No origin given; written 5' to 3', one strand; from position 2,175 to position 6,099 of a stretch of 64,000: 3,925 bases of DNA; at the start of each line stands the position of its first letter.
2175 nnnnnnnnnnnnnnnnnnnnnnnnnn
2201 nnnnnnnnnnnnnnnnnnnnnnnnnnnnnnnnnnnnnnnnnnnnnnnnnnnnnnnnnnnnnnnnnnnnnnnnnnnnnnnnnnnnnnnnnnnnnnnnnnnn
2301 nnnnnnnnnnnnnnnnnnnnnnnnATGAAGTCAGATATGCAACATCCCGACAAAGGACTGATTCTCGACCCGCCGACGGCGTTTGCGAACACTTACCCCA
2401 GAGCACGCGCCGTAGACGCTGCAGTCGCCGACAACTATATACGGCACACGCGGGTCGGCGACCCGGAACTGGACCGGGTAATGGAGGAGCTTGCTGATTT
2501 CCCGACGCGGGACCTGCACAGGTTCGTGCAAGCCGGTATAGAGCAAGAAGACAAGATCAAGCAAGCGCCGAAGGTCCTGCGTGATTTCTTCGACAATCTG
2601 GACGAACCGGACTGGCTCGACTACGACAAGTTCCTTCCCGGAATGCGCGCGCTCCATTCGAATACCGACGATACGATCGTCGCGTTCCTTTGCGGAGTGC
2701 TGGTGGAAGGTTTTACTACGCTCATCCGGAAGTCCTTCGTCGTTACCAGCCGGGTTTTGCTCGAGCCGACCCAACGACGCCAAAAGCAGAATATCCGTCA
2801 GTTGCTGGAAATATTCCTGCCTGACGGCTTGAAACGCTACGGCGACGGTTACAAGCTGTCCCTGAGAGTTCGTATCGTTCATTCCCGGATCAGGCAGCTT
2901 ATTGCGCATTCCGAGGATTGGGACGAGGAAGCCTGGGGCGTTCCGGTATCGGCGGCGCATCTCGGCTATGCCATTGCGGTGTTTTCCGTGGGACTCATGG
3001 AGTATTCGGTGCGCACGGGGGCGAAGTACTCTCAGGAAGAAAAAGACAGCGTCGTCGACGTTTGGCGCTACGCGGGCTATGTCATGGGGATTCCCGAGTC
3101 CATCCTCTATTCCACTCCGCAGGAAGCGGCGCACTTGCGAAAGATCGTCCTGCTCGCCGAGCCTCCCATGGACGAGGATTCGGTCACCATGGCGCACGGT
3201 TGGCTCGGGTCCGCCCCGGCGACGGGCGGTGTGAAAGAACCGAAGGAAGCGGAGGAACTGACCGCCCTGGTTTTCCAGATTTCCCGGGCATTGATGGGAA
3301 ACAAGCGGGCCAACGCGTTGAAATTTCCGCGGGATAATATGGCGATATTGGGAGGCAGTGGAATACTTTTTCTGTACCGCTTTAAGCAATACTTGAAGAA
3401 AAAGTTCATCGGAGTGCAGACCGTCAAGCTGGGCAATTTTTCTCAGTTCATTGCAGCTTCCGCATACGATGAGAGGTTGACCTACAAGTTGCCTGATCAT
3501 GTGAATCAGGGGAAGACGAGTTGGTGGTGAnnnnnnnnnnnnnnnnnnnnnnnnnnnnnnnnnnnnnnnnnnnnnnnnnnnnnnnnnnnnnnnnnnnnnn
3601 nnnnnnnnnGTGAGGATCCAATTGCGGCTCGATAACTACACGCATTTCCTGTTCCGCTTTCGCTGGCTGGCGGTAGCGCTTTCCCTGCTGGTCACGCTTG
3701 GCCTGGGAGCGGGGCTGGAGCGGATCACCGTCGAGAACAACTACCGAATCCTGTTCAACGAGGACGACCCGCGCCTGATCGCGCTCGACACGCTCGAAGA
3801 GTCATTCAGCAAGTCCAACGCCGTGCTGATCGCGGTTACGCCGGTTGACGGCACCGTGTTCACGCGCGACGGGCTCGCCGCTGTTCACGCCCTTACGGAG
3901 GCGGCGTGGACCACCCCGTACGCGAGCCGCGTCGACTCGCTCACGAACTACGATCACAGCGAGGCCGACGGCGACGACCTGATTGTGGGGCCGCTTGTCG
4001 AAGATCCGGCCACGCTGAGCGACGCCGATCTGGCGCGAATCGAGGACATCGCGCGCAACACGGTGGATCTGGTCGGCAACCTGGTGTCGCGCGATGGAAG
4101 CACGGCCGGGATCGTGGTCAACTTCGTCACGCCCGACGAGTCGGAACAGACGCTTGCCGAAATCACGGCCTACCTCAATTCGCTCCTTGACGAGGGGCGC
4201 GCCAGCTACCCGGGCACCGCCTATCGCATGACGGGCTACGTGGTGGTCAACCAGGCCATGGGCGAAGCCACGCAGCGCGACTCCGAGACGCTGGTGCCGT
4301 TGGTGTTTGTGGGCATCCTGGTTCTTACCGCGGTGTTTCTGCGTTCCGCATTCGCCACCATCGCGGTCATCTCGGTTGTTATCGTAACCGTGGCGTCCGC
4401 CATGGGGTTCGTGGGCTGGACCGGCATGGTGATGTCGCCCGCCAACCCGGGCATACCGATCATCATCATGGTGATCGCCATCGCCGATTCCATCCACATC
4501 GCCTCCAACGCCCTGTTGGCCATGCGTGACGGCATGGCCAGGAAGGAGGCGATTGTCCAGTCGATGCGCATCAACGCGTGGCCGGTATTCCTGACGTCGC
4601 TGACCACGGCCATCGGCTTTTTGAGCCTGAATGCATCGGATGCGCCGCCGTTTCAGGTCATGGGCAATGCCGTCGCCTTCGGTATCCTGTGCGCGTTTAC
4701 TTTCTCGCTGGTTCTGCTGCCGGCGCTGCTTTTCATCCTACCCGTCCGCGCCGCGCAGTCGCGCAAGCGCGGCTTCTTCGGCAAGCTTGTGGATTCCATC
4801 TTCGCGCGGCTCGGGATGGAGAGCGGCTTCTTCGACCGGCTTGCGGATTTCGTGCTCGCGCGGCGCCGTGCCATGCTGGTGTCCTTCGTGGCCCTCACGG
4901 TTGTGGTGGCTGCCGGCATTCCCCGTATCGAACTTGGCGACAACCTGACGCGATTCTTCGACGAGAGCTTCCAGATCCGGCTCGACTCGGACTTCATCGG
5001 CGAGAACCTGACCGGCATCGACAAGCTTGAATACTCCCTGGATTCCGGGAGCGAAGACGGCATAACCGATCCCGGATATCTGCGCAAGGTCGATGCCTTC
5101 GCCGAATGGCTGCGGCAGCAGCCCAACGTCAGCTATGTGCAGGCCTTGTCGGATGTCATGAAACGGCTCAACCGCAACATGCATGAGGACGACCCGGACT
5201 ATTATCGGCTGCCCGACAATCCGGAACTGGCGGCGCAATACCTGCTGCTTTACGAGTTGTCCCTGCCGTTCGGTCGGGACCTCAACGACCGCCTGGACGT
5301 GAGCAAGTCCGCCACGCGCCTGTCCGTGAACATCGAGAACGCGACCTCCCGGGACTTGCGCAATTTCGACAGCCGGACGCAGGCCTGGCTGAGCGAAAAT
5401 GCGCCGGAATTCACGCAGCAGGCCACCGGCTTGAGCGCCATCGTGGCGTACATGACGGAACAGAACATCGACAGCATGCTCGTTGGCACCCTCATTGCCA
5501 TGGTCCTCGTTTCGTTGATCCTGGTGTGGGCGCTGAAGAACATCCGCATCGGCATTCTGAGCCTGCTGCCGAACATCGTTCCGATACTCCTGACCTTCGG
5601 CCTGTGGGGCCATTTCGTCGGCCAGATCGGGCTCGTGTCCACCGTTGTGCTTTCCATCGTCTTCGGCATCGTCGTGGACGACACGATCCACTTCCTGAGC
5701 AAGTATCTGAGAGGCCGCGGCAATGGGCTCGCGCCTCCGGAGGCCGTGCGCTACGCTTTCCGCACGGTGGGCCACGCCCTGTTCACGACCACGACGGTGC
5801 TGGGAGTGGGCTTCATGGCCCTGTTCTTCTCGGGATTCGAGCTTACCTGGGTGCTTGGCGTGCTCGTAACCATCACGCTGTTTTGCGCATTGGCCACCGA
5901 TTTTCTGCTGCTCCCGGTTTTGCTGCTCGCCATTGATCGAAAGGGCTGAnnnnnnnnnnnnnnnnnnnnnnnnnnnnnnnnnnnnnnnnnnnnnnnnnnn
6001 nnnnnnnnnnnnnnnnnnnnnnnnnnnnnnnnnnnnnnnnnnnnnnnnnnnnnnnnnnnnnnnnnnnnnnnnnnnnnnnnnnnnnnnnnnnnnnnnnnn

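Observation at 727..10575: Candidate isoprenoid synthesis, oxidative tailoring and export system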

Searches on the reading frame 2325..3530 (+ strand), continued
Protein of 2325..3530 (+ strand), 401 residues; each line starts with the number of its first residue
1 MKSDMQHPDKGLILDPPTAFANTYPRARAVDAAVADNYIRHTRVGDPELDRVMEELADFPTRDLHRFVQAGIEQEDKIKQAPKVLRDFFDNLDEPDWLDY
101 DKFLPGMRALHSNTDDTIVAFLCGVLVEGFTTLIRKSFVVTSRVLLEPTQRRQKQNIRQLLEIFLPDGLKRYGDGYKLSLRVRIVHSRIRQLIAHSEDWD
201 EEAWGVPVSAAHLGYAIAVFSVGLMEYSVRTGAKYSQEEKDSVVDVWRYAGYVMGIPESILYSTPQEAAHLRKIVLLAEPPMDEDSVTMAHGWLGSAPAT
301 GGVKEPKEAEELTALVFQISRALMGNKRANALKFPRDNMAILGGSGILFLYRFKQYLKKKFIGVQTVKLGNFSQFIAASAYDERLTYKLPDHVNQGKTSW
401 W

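Call 92: search_dna_similar(query=window:2337-3530:+, collection=plasmids, mode=protein, max_rows=15)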
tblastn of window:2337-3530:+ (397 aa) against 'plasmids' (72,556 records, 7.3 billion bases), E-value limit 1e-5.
Records with a match: 24; places in all: 24; records where one place covers at least 80% of the query: 1.
Best place of each record, by identity: <60% 24.
By first word of the organism name: Streptomyces 11; Acinetobacter 3; Nocardia 2; Pseudonocardia 2; Tsukamurella 2; Rhodococcus 1; Nonomuraea 1; Sulfitobacter 1; Persicobacter 1.
By predicted mobility (MOB-suite, as given by PLSDB): non-mobilizable 16; mobilizable 7; conjugative 1.
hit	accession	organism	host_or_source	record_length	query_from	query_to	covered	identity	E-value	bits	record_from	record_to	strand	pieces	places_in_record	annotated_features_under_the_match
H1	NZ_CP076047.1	Rhodococcus sp. USK10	-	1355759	37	355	80%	25.9%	3e-26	118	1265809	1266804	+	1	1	record has no annotation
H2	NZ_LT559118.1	Nonomuraea gerenzanensis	-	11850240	41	340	76%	24.8%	6e-14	81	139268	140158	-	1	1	none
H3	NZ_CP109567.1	Nocardia sp. NBC_01377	-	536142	34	287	64%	28.9%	5e-24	112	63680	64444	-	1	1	oxygenase MpaB family protein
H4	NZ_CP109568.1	Nocardia sp. NBC_01377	-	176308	36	264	58%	31.6%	6e-29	126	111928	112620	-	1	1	oxygenase MpaB family protein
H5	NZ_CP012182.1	Pseudonocardia sp. EC080610-09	Apterostigma dentigerum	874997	35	330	75%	24.0%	4e-8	63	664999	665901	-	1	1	oxygenase MpaB family protein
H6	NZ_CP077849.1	Acinetobacter baumannii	Homo sapiens,Rectal swab_P28_BU14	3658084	41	336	75%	23.6%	4e-18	94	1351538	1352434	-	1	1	none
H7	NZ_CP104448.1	Acinetobacter baumannii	Homo sapiens,sputum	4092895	41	336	75%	23.6%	4e-18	94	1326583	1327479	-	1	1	none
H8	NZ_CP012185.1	Pseudonocardia sp. EC080619-01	Apterostigma dentigerum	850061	35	330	75%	23.3%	5e-8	62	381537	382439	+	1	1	oxygenase MpaB family protein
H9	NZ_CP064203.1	Acinetobacter baumannii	Homo sapiens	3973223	41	336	75%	23.0%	4e-18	94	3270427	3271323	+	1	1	none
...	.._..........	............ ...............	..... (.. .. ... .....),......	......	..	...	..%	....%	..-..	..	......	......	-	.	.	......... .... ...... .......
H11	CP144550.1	Sulfitobacter pontiacus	cell culture,salt marsh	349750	40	292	64%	22.8%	8e-13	78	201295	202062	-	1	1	record has no annotation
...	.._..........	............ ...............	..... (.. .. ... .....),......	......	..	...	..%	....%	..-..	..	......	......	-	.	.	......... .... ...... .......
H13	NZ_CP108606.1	Streptomyces sp. NBC_01174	-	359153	38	270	59%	24.6%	1e-8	65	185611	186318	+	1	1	oxygenase MpaB family protein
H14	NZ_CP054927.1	Streptomyces microflavus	Single cell,soil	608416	38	270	59%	24.5%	4e-9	66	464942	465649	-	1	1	oxygenase MpaB family protein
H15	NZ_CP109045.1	Streptomyces halstedii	-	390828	38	270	59%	24.5%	8e-9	66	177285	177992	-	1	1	oxygenase MpaB family protein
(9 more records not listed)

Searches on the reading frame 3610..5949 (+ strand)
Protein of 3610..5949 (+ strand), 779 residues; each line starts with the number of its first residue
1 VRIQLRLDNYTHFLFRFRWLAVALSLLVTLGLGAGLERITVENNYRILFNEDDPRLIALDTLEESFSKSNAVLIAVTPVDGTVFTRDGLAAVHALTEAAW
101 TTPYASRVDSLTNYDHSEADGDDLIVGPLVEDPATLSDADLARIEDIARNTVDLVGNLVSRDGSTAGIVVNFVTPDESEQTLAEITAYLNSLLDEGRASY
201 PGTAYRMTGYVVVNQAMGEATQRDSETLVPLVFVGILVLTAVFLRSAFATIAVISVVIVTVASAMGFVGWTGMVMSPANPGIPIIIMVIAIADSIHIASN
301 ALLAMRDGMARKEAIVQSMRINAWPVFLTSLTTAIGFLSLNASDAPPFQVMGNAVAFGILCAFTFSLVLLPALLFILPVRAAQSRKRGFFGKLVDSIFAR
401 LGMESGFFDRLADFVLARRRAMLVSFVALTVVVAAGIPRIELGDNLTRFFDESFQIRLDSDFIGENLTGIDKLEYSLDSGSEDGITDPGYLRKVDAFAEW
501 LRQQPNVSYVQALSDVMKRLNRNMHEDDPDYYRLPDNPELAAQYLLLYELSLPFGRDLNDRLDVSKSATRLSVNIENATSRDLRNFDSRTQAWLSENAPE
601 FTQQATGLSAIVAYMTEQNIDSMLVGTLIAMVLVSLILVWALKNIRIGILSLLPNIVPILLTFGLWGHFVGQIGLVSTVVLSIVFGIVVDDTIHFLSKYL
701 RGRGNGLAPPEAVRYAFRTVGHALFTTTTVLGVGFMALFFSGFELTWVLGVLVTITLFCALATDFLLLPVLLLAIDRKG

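Call 4: search_protein_families(library=pfam, proteins=[window:3610-5949:+], max_evalue=0.01)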
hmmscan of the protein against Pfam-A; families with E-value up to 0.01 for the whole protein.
window:3610-5949:+ (779 aa): 4 families
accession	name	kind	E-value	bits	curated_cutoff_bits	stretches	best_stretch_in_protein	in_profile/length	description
PF03176.21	MMPL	-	5.7e-30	104.8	20.5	2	140-381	63-306/333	MMPL family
PF00873.25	ACR_tran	-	1e-08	33.9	28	2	617-744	327-456/1021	AcrB/AcrD/AcrF family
PF02460.24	Patched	-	1.1e-05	25.7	23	1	244-376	26-156/156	Patched SSD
PF12349.14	Sterol-sensing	-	2.8e-05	24.5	22.3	1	250-377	9-136/153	Sterol-sensing domain of SREBP cleavage-activation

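Call 5: search_protein_families(library=ncbifam, proteins=[window:3610-5949:+], max_evalue=0.01)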
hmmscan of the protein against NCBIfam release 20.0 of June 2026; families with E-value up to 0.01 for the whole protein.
window:3610-5949:+ (779 aa): 13 families
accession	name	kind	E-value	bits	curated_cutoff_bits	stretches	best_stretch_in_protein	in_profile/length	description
TIGR00921.1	2A067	subfamily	1e-45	156.1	351.9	2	417-776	2-347/733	hydrophobe/amphiphile efflux-3 (HAE3) family transporter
TIGR00833.1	actII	subfamily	9.9e-32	110.1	874.7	3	565-778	116-335/910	MMPL family RND transporter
TIGR03480.1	HpnN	hypoth_equivalog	2.9e-24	85.1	751.85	2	604-773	252-421/862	hopanoid biosynthesis associated RND transporter like protein HpnN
NF000282.2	RND_permease_1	subfamily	8e-12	43.9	1250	2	607-743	319-461/1029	multidrug efflux RND transporter permease subunit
NF000037.1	RND_perm_OqxB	exception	4.7e-08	31.3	2200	1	578-757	300-478/1050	multidrug efflux RND transporter permease subunit OqxB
NF052374.1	HopndTporHpnN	equivalog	1.3e-07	30.1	1100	1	621-774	272-425/858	hopanoid transporter HpnN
TIGR00915.1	2A0602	subfamily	1.3e-07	29.9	940.35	1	606-762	319-479/1050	efflux RND transporter permease subunit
NF007842.1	PRK10555.1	equivalog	2.1e-05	22.5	1854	1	585-760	301-477/1036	multidrug efflux RND transporter permease AcrD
TIGR00918.1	2A060602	subfamily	7.8e-05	20.5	1120.4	1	228-377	970-1117/1145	transmembrane receptor Patched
NF011706.2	PRK15127.1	equivalog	8.5e-05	20.6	2150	1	624-768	340-485/1049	multidrug efflux RND transporter permease subunit AcrB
NF045600.2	BstA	equivalog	0.00014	19.9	1400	1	596-778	724-900/903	sterol transporter cytoplasmic membrane protein BstA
TIGR00914.1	2A0601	subfamily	0.00052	17.9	701.45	1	215-386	871-1044/1051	CusA/CzcA family heavy metal efflux RND transporter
NF006218.0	PRK08343.1-4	subfamily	0.0013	17.6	383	1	605-756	224-375/392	preprotein translocase subunit SecD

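Call 50: search_solved_structures(query=window:3610-5949:+, max_evalue=0.001)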
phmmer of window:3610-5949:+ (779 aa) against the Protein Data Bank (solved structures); distinct sequences matched with E-value up to 0.001: 61 (the best 60 are shown).
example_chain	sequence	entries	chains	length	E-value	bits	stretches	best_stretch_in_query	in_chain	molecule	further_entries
8zxs_A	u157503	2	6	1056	1.4e-07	33.6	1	577-762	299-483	Efflux pump membrane transporter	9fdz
7cz9_A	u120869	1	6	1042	2e-07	33.1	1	577-762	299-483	Efflux pump membrane transporter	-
7wlv_A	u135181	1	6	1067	8.8e-07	31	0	619-762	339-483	Efflux pump membrane transporter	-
9dp6_A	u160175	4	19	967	6.6e-06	28.1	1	144-377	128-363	MmpL5 protein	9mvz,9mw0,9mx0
9b46_A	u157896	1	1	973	6.6e-06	28.1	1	144-377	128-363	MmpL5 protein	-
4mt1_A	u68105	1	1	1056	6.9e-06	28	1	617-742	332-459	Drug efflux protein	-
5khn_B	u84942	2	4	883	7e-06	28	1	627-773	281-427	RND transporter | Putative RND superfamily efflux pump membrane protein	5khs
6vkt_A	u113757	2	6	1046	9.4e-06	27.6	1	617-742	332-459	Efflux pump membrane transporter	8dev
6vks_A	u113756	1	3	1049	9.6e-06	27.6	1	617-742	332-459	Efflux pump membrane transporter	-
8deu_A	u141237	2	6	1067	1.1e-05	27.3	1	617-742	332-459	Efflux pump membrane transporter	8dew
2hqf_A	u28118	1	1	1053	1.1e-05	27.3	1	606-772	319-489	Acriflavine resistance protein B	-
4u95_A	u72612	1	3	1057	1.2e-05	27.3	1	606-772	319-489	Multidrug efflux pump subunit AcrB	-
6zoc_A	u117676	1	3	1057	2.1e-05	26.4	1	606-772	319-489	Multidrug efflux pump subunit AcrB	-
8yr0_A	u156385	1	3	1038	2.2e-05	26.4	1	623-761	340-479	Cation/multidrug efflux pump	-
6zog_A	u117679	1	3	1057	2.6e-05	26.1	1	606-772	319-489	Multidrug efflux pump subunit AcrB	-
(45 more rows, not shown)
